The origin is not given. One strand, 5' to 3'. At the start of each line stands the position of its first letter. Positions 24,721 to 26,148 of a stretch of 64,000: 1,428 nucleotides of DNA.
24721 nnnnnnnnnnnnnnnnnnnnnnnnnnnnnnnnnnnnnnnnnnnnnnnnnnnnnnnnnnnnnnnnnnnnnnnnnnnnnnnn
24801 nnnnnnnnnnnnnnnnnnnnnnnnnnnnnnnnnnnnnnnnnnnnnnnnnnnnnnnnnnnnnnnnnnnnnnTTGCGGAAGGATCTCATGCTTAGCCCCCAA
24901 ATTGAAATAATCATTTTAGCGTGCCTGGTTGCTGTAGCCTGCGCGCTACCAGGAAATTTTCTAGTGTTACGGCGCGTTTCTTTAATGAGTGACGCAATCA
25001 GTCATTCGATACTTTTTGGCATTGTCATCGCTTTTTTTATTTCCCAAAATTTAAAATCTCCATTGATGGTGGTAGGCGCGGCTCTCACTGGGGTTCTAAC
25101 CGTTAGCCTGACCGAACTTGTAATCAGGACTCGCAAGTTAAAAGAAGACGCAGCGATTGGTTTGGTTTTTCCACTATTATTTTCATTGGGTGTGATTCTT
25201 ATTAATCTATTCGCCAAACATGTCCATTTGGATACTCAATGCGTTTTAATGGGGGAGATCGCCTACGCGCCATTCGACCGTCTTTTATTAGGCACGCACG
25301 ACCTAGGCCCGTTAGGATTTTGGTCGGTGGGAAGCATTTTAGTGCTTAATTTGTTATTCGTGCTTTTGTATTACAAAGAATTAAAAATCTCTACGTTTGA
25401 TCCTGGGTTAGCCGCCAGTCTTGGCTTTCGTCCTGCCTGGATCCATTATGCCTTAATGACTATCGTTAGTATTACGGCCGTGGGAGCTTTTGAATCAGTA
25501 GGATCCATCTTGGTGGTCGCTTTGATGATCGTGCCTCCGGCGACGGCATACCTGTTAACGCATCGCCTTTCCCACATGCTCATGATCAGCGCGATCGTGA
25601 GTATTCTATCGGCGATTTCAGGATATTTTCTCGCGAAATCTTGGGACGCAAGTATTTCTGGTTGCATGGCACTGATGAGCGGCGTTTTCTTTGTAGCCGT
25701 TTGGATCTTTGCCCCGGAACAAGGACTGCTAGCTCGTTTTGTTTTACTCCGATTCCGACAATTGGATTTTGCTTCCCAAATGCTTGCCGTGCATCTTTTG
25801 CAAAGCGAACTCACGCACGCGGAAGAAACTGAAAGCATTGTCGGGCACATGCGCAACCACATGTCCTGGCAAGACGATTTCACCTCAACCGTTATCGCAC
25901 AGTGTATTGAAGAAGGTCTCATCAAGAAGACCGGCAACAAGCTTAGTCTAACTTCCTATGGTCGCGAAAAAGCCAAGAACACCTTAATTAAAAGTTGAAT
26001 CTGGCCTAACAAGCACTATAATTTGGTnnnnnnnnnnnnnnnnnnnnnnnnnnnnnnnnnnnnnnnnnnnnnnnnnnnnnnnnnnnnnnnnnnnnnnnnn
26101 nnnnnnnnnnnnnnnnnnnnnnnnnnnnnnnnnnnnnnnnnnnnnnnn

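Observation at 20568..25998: Metal-uptake operon in which both ABC permeases carry DtxR-like winged-helix tails, plus a Fur-family regulator and an outer-membrane channel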

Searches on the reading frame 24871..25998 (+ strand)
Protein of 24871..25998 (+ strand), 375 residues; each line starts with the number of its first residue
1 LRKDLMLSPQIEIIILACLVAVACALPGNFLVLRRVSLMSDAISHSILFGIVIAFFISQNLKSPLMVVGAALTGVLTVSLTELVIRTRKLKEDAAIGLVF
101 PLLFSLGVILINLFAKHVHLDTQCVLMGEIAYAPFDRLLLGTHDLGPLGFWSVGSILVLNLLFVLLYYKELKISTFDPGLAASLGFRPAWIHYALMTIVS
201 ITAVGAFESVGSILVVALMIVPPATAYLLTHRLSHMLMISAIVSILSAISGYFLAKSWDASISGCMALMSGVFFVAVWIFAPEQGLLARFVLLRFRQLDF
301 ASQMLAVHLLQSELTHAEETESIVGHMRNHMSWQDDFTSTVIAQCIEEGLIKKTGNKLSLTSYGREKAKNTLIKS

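Call 3: search_protein_families(library=pfam, proteins=[window:24871-25998:+], max_evalue=0.1)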
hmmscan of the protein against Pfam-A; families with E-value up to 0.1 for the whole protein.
window:24871-25998:+ (375 aa): 3 families
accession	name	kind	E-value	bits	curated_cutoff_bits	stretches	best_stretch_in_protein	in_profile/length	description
PF00950.22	ABC-3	-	1.2e-46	159.8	20.1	1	13-280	8-257/258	ABC 3 transport family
PF01032.23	FecCD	-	1.3e-05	24.9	26.5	1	45-277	81-308/311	FecCD transport family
PF08194.17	DIM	-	0.037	14.7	20.8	0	12-29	8-25/36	DIM protein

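Call 4: search_protein_families(library=ncbifam, proteins=[window:24871-25998:+], max_evalue=0.01)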
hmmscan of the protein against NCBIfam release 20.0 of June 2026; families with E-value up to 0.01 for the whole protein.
window:24871-25998:+ (375 aa): 4 families
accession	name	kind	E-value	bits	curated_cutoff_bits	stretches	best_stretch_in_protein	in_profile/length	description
NF040927.1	ABC_perm_SloB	subfamily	7.3e-44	150.6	460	1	14-287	16-270/271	metal ABC transporter permease subunit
NF040871.1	AztB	equivalog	9.3e-41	140.2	280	1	17-261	19-243/254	zinc ABC transporter permease AztB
TIGR03770.1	anch_rpt_perm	equivalog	1.4e-32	113.5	296.8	1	13-281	20-270/270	anchored repeat-type ABC transporter permease subunit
NF007089.0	PRK09543.1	equivalog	1.4e-13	51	284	1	17-276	12-253/261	zinc ABC transporter permease subunit ZnuB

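Call 8: find_homologous_proteins(query=window:24871-25998:+)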
Query window:24871-25998:+ (375 aa): 7995 proteins with E <= 0.001 among 8000 candidates; the best 120 are listed.
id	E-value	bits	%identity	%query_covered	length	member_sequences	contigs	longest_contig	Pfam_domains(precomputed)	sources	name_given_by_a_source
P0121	7.3e-232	787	100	99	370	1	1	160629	PF01032.24,PF00950.23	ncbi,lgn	-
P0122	2.7e-176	604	74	98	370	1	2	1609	PF01032.24,PF00950.23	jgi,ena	-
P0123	5.0e-161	554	70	97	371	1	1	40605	PF01032.24,PF00950.23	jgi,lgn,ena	-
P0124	6.8e-159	547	69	98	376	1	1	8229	PF01032.24,PF00950.23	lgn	-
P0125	7.0e-159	547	69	98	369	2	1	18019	PF00950.23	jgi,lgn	jgi:manganese/zinc/iron transport system permease protein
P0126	3.7e-158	545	69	98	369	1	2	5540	PF01032.24,PF00950.23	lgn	-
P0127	5.2e-157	541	68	97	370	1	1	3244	PF00950.23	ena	-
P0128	1.4e-156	539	68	98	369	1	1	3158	PF00950.23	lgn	-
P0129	3.1e-156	538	66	99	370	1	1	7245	PF01032.24,PF00950.23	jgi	jgi:manganese/zinc/iron transport system permease protein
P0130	8.8e-156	537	69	99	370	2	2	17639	PF00950.23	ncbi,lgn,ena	-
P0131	1.4e-155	536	67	99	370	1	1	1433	PF01032.24,PF00950.23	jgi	jgi:manganese/zinc/iron transport system permease protein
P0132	2.0e-155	536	69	99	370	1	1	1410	PF01032.24,PF00950.23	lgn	-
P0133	2.9e-155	535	68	98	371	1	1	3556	PF01032.24,PF00950.23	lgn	-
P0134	7.7e-155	534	67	98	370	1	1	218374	PF01032.24,PF00950.23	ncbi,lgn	-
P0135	1.8e-154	532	67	98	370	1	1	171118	PF01032.24,PF00950.23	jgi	jgi:manganese/zinc/iron transport system permease protein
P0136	1.9e-154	532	68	98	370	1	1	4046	PF01032.24,PF00950.23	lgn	-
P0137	3.7e-154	531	68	98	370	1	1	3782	PF01032.24,PF00950.23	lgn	-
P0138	9.6e-154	530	67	99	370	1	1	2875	PF00950.23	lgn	-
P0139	1.0e-153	530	65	98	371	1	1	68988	PF00950.23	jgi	jgi:manganese/zinc/iron transport system permease protein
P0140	3.1e-153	528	68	98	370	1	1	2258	PF00950.23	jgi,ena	-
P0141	5.5e-153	528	67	98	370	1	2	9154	PF01032.24,PF00950.23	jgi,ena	-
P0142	8.1e-153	527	67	98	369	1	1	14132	PF01032.24,PF00950.23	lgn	-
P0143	8.8e-153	527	67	98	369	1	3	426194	PF01032.24,PF00950.23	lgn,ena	-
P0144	1.8e-152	526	65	99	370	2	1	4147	PF01032.24,PF00950.23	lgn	-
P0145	3.3e-152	525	67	98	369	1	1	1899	PF01032.24,PF00950.23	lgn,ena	-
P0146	1.1e-151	523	66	97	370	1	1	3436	PF01032.24,PF00950.23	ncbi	-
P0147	1.4e-151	523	66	99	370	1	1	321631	PF01032.24,PF00950.23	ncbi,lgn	-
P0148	1.8e-151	523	63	98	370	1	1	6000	PF01032.24,PF00950.23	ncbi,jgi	jgi:manganese/zinc/iron transport system permease protein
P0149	2.2e-151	522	67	99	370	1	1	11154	PF00950.23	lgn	-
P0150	3.0e-151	522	66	98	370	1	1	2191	PF01032.24,PF00950.23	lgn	-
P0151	3.9e-151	522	66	98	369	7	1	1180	PF01032.24,PF00950.23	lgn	-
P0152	4.5e-151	521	66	99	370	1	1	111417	PF00950.23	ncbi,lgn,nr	ncbi:MAG: metal ABC transporter permease [Candidatus Omnitrophica bacterium]|nr:metal ABC transporte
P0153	5.5e-151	521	64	99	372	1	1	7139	PF00950.23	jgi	jgi:manganese/zinc/iron transport system permease protein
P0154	6.3e-151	521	64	99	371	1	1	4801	PF00950.23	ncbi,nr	ncbi:MAG: metal ABC transporter permease [Candidatus Omnitrophica bacterium]|nr:metal ABC transporte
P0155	1.3e-150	520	67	99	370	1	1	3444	PF00950.23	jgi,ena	-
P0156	2.7e-150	519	66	99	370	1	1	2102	PF00950.23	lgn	-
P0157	2.7e-150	519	65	99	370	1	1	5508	PF01032.24,PF00950.23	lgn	-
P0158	4.2e-150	518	66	98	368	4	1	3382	PF00950.23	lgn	-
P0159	1.4e-149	516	65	99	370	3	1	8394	PF01032.24,PF00950.23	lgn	-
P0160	1.4e-149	516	64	99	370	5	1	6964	PF01032.24,PF00950.23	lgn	-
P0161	1.5e-149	516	67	97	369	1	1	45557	PF01032.24,PF00950.23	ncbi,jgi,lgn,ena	-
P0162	2.4e-149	516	65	99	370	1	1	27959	PF01032.24,PF00950.23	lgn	-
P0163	2.8e-149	515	65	98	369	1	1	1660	PF01032.24,PF00950.23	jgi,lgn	jgi:manganese/zinc/iron transport system permease protein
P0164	3.0e-149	515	65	99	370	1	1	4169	PF00950.23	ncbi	-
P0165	4.0e-149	515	65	99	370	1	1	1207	PF00950.23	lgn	-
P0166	4.7e-149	515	65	98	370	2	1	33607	PF01032.24,PF00950.23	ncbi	-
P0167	5.2e-149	515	65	97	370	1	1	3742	PF01032.24,PF00950.23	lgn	-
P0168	6.2e-149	514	65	99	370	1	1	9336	PF00950.23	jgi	-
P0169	1.2e-148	513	67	98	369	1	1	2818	PF01032.24,PF00950.23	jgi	jgi:manganese/zinc/iron transport system permease protein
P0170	2.2e-148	512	64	98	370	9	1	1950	PF00950.23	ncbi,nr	ncbi:MAG: metal ABC transporter permease [Candidatus Omnitrophica bacterium]|nr:metal ABC transporte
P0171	3.7e-148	512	66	99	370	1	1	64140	PF01032.24,PF00950.23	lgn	-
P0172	4.0e-148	512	65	99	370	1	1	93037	PF01032.24,PF00950.23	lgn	-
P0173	7.7e-148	511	66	96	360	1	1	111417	PF00950.23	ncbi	-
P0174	9.6e-148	510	65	99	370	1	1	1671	PF01032.24,PF00950.23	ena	-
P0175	1.4e-147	510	63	98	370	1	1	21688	PF01032.24,PF00950.23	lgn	-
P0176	3.3e-147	509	64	98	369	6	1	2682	PF01032.24,PF00950.23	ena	-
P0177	3.8e-147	508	64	99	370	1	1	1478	PF01032.24,PF00950.23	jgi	-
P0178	7.2e-147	507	65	99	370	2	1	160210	PF00950.23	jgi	jgi:manganese/zinc/iron transport system permease protein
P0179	1.5e-146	506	64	99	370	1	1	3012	PF00950.23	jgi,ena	-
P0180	3.3e-146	505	64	97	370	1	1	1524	PF01032.24,PF00950.23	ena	-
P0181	4.3e-146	505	62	98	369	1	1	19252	PF00950.23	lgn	-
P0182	6.3e-146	504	63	99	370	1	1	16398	PF01032.24,PF00950.23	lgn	-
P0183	7.1e-146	504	64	98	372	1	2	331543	PF01032.24,PF00950.23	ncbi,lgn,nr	ncbi:MAG: metal ABC transporter permease [Candidatus Omnitrophota bacterium]|nr:metal ABC transporte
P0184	9.2e-146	504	66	99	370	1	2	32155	PF01032.24,PF00950.23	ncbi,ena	-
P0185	9.8e-146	504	64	99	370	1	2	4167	PF01032.24,PF00950.23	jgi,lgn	jgi:manganese/zinc/iron transport system permease protein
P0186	1.0e-145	504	65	99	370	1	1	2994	PF01032.24,PF00950.23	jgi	jgi:manganese/zinc/iron transport system permease protein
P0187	1.8e-145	503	64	99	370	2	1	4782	PF01032.24,PF00950.23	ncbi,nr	ncbi:MAG: metal ABC transporter permease [Candidatus Omnitrophica bacterium]|nr:metal ABC transporte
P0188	2.6e-145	502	65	99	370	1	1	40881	PF01032.24,PF00950.23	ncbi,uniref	ncbi:Manganese ABC transporter, inner membrane permease protein SitD [hydrothermal vent metagenome]|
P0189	9.5e-145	501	64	98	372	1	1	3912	PF00950.23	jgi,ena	-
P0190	1.3e-144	500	62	99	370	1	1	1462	PF01032.24,PF00950.23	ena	-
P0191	4.6e-144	498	62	98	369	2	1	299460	PF01032.24,PF00950.23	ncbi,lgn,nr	ncbi:MAG: metal ABC transporter permease [Candidatus Omnitrophica bacterium]|nr:metal ABC transporte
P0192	5.0e-144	498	64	99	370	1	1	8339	PF01032.24,PF00950.23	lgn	-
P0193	9.4e-144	497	63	99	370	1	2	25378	PF00950.23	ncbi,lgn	-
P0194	3.4e-143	495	63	99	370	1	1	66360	PF00950.23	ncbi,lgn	-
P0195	4.6e-143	495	63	98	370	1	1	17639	PF00950.23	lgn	-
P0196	6.1e-143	495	66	98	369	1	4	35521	PF01032.24,PF00950.23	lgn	-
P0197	1.3e-142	493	64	97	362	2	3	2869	PF01032.24,PF00950.23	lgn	-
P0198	3.4e-142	492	62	99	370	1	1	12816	PF01032.24,PF00950.23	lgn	-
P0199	4.4e-142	492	63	99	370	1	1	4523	PF00950.23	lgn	-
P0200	8.1e-142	491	63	97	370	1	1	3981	PF01032.24,PF00950.23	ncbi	-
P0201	2.3e-141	489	62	98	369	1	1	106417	PF00950.23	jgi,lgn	-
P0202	1.4e-140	487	63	97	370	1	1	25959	PF00950.23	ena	-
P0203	1.8e-140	486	62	98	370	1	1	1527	PF01032.24,PF00950.23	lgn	-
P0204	4.2e-140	485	61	97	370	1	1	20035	PF00950.23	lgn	-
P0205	4.7e-132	459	60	99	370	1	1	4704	PF00950.23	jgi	-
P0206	1.5e-131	457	60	99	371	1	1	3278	PF00950.23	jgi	jgi:manganese/zinc/iron transport system permease protein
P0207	5.7e-131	455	61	98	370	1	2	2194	PF01032.24,PF00950.23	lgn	-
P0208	3.5e-130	453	60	97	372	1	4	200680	PF00950.23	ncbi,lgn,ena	-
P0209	2.2e-129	450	59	98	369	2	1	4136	PF00950.23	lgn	-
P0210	1.3e-128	447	58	98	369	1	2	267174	PF01032.24,PF00950.23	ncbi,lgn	-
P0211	1.4e-128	447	59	98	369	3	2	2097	PF01032.24,PF00950.23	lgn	-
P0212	2.0e-127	444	59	98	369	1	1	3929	PF00950.23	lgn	-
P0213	8.4e-127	442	59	98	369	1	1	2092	PF00950.23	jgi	jgi:manganese/zinc/iron transport system permease protein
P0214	9.2e-127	441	57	98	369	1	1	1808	PF01032.24,PF00950.23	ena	-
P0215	2.5e-126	440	59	98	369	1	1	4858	PF01032.24,PF00950.23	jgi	jgi:manganese/zinc/iron transport system permease protein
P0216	3.0e-126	440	61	99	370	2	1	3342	PF00950.23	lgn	-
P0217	3.8e-126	439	58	98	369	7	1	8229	PF01032.24,PF00950.23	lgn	-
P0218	4.2e-126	439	57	98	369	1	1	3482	PF01032.24,PF00950.23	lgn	-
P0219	4.5e-126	439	58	98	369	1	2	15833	PF01032.24,PF00950.23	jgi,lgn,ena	-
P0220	5.2e-126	439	57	98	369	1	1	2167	PF01032.24,PF00950.23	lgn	-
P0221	1.0e-125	438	57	98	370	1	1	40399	PF00950.23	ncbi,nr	ncbi:MAG: metal ABC transporter permease [Anaerolineae bacterium]|nr:metal ABC transporter permease 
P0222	1.0e-125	438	56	98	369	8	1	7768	PF01032.24,PF00950.23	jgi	-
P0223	1.1e-125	438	57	98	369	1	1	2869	PF00950.23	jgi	jgi:manganese/zinc/iron transport system permease protein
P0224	1.2e-125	438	57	89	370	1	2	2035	PF00950.23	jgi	jgi:manganese/zinc/iron transport system permease protein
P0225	1.3e-125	438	57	98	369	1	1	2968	PF01032.24,PF00950.23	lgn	-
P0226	1.3e-125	438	58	98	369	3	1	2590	PF01032.24,PF00950.23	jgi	-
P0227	1.4e-125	437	58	97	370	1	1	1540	PF00950.23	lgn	-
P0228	2.1e-125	437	58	98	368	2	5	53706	PF00950.23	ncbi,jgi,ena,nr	ncbi:MAG TPA: metal ABC transporter permease [Candidatus Nanoarchaeia archaeon]|nr:metal ABC transpo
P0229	2.2e-125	437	58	98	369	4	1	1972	PF00950.23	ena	-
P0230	2.4e-125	437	57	98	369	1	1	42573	PF00950.23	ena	-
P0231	2.9e-125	436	57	98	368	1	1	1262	PF00950.23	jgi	jgi:manganese/zinc/iron transport system permease protein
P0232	4.4e-125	436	56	98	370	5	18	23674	PF01032.24,PF00950.23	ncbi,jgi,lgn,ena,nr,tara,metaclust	ncbi:MAG: metal ABC transporter permease [Candidatus Woesearchaeota archaeon]|nr:metal ABC transport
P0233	6.2e-125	435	57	98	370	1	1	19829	PF00950.23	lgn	-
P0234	6.3e-125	435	56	99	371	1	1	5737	PF01032.24,PF00950.23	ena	-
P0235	6.5e-125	435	58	98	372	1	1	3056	PF00950.23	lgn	-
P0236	6.6e-125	435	57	98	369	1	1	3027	PF01032.24,PF00950.23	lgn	-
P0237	7.2e-125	435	56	96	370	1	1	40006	PF00950.23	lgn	-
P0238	8.1e-125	435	57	98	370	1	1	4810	PF01032.24,PF00950.23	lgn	-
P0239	8.6e-125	435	55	98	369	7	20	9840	PF00950.23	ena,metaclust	metaclust:\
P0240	1.0e-124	435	58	98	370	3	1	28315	PF01032.24,PF00950.23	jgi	-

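Call 54: search_dna_similar(query=window:24871-25998:+, collection=plasmids, mode=protein, max_evalue=1e-10, max_rows=25)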
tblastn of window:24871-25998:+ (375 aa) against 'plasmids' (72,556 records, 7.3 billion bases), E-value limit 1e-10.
Records with a match: 1196; places in all: 1345; records where one place covers at least 80% of the query: 6.
Best place of each record, by identity: <60% 1196.
By first word of the organism name: Escherichia 863; Pantoea 81; Klebsiella 55; Salmonella 48; Rhizobium 22; Staphylococcus 13; Rahnella 12; Shigella 11; Paracoccus 9; Roseomonas 8; and 39 more.
By predicted mobility (MOB-suite, as given by PLSDB): conjugative 855; non-mobilizable 266; mobilizable 75.
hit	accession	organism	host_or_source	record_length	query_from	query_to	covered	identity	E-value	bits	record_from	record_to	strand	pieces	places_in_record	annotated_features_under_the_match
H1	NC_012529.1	Deinococcus deserti VCD115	-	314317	28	365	90%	46.5%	3e-68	240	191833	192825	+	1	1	metal ABC transporter permease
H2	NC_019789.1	Deinococcus peraridilitoris DSM 19664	-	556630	28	364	90%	46.3%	5e-65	231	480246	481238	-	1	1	metal ABC transporter permease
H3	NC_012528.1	Deinococcus deserti VCD115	-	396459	28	364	90%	43.8%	1e-61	221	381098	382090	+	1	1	metal ABC transporter permease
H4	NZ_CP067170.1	Paracoccus aestuarii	cell culture,isolated from tidal flat ...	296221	28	369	91%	41.2%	3e-66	234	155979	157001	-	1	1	metal ABC transporter permease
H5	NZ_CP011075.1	Brevibacillus laterosporus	Oryza sativa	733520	28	303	74%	47.5%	1e-59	215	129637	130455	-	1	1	metal ABC transporter permease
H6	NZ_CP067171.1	Paracoccus aestuarii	cell culture,isolated from tidal flat ...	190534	28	285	69%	47.7%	1e-56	206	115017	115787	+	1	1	metal ABC transporter permease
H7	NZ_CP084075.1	Fusobacterium vincentii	-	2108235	28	278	67%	46.8%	2e-49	185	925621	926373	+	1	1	none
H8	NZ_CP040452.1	Halomonas sp. PA16-9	-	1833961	28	291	61%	50.9%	1e-43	203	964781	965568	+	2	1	none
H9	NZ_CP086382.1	Deinococcus radiophilus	Harpadon nehereus,cell culture,2 Mrad ...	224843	28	233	55%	53.9%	3e-39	156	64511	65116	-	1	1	metal ABC transporter permease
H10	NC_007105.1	Bacillus cereus E33L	-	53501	28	294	71%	36.7%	3e-29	126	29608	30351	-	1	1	metal ABC transporter permease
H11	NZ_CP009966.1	Bacillus cereus E33L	Microbial isolate culture,Animal, ...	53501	28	294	71%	36.7%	3e-29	126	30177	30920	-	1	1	metal ABC transporter permease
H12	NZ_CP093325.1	Bacillus sp. N5-665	whole organism,peat soil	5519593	28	294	71%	36.7%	3e-27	120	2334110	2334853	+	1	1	none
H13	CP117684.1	Latilactobacillus curvatus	Pig,Single cell,feces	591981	28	287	69%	36.9%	2e-23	109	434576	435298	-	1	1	metal ABC transporter permease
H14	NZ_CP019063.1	Rahnella sikkimica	bacteria,soil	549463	30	318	77%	33.1%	7e-21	102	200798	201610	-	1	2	metal ABC transporter permease (x2)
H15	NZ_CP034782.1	Pseudomonas sp. MPC6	-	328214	28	287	69%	36.8%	5e-25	114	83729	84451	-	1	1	metal ABC transporter permease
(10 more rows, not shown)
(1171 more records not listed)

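Call 55: get_annotated_region(hit=H1, flank=6000)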
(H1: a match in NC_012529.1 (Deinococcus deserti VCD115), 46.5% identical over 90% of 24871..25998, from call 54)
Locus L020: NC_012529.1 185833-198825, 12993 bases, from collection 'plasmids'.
description: Deinococcus deserti VCD115 plasmid 2, complete sequence
organism: Deinococcus deserti VCD115 (NCBI taxid 546414)
taxonomy: Bacteria; Deinococcota; Deinococci; Deinococcales; Deinococcaceae; Deinococcus; Deinococcus deserti; Deinococcus deserti VCD115
host: -; source: -; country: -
typing (MOB-suite, as given by PLSDB): mobilizable; replicon rep_cluster_954; relaxase MOBP
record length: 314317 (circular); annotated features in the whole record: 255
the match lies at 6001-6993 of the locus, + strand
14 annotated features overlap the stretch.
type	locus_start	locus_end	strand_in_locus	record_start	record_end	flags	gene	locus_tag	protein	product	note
CDS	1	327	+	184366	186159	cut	treZ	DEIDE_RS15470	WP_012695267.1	malto-oligosyltrehalose trehalohydrolase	GO:0005992 - trehalose biosynthetic process [Evidence IEA]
CDS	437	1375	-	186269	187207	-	-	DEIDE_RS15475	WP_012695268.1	MBL fold metallo-hydrolase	-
CDS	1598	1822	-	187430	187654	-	-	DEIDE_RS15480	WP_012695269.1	DUF2171 domain-containing protein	-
CDS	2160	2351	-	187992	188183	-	-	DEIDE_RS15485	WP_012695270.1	hypothetical protein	-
CDS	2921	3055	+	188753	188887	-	-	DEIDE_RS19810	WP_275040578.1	hypothetical protein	-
CDS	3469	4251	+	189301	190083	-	-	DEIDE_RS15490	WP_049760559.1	zinc ABC transporter substrate-binding protein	-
CDS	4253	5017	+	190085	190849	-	-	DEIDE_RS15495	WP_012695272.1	metal ABC transporter ATP-binding protein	-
CDS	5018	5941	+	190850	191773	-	-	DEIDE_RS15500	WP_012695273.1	iron chelate uptake ABC transporter family permease subunit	-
CDS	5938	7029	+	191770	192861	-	-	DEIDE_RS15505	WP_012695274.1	metal ABC transporter permease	GO:0055085 - transmembrane transport [Evidence IEA]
CDS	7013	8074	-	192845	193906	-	-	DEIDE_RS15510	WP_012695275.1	alpha/beta fold hydrolase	-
CDS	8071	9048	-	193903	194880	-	-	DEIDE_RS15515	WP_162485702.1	alpha/beta fold hydrolase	-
CDS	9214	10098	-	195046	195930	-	-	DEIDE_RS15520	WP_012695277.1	hypothetical protein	-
CDS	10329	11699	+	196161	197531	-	-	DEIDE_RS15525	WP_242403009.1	MFS transporter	GO:0055085 - transmembrane transport [Evidence IEA]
CDS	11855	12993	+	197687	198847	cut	-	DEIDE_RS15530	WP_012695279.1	acyl-CoA dehydrogenase family protein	-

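Call 56: get_annotated_region(hit=H4, flank=6000)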
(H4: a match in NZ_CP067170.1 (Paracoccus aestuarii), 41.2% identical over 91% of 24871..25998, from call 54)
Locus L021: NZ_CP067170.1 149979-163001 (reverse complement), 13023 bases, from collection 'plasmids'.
description: Paracoccus aestuarii strain DSM 19484 plasmid p296221, complete sequence
organism: Paracoccus aestuarii (NCBI taxid 453842)
taxonomy: Bacteria; Pseudomonadota; Alphaproteobacteria; Rhodobacterales; Paracoccaceae; Paracoccus; Paracoccus aestuarii
host: -; source: cell culture,isolated from tidal flat sediment; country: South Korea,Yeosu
typing (MOB-suite, as given by PLSDB): non-mobilizable; replicon rep_cluster_229
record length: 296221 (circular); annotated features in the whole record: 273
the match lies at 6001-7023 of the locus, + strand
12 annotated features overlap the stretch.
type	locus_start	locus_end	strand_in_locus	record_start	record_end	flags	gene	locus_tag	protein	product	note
CDS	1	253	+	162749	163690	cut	-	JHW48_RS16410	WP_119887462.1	ABC transporter permease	GO:0055085 - transmembrane transport [Evidence IEA]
CDS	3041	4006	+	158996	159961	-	-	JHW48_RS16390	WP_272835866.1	zinc ABC transporter substrate-binding protein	-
CDS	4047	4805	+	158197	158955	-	-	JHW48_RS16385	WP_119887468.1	metal ABC transporter ATP-binding protein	-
CDS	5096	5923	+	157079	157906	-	-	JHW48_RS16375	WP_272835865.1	metal ABC transporter permease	GO:0055085 - transmembrane transport [Evidence IEA]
CDS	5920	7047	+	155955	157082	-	-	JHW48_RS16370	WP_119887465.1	metal ABC transporter permease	GO:0030001 - metal ion transport [Evidence IEA]; GO:0055085 - transmembrane transport [Evidence IEA]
CDS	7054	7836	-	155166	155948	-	-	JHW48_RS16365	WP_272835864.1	fused MFS/spermidine synthase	-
CDS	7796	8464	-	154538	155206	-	-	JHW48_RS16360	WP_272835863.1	fused MFS/spermidine synthase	-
CDS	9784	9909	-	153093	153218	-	-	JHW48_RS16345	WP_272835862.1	hypothetical protein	-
CDS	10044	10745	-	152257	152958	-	-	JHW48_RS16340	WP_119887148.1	GntR family transcriptional regulator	-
CDS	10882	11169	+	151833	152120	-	-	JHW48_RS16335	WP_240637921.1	UxaA family hydrolase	-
CDS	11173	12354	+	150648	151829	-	-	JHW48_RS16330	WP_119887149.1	UxaA family hydrolase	-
CDS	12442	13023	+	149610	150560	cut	-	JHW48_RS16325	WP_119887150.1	tripartite tricarboxylate transporter substrate binding protein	-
